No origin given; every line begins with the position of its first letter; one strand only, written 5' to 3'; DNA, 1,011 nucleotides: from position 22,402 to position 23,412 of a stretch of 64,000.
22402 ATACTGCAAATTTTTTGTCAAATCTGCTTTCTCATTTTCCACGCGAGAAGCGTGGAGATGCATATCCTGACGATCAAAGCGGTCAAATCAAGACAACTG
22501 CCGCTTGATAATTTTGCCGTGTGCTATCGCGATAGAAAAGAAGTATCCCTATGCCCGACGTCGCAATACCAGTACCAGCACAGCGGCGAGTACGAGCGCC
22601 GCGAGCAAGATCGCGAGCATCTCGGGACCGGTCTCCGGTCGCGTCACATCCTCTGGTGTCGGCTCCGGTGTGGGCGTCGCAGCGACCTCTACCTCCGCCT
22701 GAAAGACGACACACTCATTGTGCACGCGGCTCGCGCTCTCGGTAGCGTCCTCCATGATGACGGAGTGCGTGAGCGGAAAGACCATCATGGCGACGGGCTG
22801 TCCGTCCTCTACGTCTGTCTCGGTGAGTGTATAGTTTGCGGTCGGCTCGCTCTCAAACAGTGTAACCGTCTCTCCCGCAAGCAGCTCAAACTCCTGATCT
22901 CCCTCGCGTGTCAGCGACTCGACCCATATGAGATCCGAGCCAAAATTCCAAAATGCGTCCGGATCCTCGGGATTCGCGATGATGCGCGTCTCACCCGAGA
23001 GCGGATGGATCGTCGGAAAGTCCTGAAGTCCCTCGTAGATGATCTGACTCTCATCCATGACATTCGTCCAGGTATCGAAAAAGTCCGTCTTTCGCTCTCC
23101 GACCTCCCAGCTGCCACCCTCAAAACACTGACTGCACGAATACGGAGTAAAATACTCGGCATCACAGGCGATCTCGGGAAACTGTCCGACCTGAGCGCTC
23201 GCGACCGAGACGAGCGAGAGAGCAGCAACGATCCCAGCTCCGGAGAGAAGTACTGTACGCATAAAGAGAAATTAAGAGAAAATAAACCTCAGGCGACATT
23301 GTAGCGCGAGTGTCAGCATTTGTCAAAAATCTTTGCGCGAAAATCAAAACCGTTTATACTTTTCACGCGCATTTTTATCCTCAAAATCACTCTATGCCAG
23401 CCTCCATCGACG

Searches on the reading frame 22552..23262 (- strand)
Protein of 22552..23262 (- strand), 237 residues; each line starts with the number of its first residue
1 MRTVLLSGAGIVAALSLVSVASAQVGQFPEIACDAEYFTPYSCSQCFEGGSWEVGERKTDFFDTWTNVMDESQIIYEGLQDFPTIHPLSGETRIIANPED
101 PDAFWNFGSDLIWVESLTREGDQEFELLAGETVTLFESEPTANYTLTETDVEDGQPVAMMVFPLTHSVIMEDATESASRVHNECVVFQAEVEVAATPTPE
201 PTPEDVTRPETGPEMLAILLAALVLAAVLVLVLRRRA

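Call 52: search_protein_families(library=pfam, max_evalue=5, proteins=[window:22552-23262:-])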
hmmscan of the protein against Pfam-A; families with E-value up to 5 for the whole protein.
seq(237 aa): 0 families

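Call 65: search_protein_families(library=ncbifam, max_evalue=0.1, proteins=[window:22552-23262:-])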
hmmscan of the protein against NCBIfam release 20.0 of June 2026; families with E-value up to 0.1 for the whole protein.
seq(237 aa): 1 family
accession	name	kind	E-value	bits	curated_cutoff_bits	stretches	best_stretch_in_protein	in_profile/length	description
NF033846.1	Rumino_NPXTG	domain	0.083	13.2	23.5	1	209-236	2-29/30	NPXTG-anchored protein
